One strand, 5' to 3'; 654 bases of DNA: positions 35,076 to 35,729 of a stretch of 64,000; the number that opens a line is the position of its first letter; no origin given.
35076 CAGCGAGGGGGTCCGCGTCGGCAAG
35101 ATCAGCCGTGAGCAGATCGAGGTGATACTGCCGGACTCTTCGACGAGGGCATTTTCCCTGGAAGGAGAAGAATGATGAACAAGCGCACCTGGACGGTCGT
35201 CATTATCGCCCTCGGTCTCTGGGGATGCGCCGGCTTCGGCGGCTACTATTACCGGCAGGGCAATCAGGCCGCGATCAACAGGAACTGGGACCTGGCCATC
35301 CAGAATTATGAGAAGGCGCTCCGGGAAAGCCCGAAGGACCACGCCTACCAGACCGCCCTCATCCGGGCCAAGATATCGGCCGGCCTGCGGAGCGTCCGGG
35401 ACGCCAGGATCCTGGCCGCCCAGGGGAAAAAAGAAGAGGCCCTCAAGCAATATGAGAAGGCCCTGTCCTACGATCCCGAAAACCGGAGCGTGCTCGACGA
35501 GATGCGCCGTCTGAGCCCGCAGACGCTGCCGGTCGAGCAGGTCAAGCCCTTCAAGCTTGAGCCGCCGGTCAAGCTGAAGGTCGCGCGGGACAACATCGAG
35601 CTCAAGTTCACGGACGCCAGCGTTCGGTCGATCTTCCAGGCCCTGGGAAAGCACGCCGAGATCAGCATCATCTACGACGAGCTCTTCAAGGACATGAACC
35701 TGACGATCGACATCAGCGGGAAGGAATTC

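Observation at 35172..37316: Three-in-one secretin: lipoprotein TPR (pilotin-like) N-domain, secretin core and a C-terminal cohesin-like domain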

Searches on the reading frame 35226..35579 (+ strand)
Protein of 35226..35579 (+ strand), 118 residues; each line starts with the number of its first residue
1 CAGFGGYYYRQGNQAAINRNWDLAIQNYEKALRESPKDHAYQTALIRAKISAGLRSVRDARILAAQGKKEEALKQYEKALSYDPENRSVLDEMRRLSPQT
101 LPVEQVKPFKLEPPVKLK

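Call 63: search_solved_structures(query=A4, max_evalue=10)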
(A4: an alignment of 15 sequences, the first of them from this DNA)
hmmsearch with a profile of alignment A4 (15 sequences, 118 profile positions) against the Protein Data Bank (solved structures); distinct sequences matched with E-value up to 10: 176 (the best 60 are shown).
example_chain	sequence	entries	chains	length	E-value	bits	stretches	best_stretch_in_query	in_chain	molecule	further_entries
9qhb_A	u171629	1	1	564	6.9e-28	100.4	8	8-49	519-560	Engineered tetratricopeptide repeat protein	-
8bu0_A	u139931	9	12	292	3.2e-22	82.1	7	7-45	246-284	Consensus tetratricopeptide repeat protein | Crystal structure of an 8-repeat consensus TPR superhelix with Zinc. | Monomer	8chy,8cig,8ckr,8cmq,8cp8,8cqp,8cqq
9qhc_A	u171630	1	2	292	2.4e-16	63.1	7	7-38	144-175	Engineered tetratricopeptide repeat protein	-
9gzg_A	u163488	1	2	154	4.1e-14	56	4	64-96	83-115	Engineered CTPR protein with glutamic acids for conductivity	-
6eou_A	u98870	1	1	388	4.8e-13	52.5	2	58-108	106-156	UDP-N-acetylglucosamine--peptide N-acetylglucosaminyltransferase 110 kDa subunit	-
1w3b_A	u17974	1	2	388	6.1e-13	52.2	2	58-108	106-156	UDP-N-ACETYLGLUCOSAMINE--PEPTIDE N-ACETYLGLUCOSAMINYLTRANSFERASE 110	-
8ch0_A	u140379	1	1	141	4.5e-12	49.4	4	7-38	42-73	Consensus tetratricopeptide repeat protein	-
2fo7_A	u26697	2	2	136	8.3e-12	48.5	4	7-38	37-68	SYNTHETIC CONSENSUS TPR PROTEIN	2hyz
7obi_A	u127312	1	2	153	1.8e-11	47.4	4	64-96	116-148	CTPR-rv4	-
5fzr_A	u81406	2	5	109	1.1e-10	44.9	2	60-107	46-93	DESIGNED TPR PROTEIN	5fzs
7yea_A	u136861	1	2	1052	1.3e-10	44.7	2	57-108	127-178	UDP-N-acetylglucosamine--peptide N-acetylglucosaminyltransferase 110 kDa subunit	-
7yeh_B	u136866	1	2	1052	1.3e-10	44.6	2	57-108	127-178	UDP-N-acetylglucosamine--peptide N-acetylglucosaminyltransferase 110 kDa subunit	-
7ntf_A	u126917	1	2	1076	1.5e-10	44.5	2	57-108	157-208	Isoform 1 of UDP-N-acetylglucosamine--peptide N-acetylglucosaminyltransferase 110 kDa subu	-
1na0_A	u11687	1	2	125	2.8e-10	43.6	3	8-49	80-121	designed protein CTPR3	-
5fzq_A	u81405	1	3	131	2.8e-10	43.6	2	60-106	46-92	DESIGNED TPR PROTEIN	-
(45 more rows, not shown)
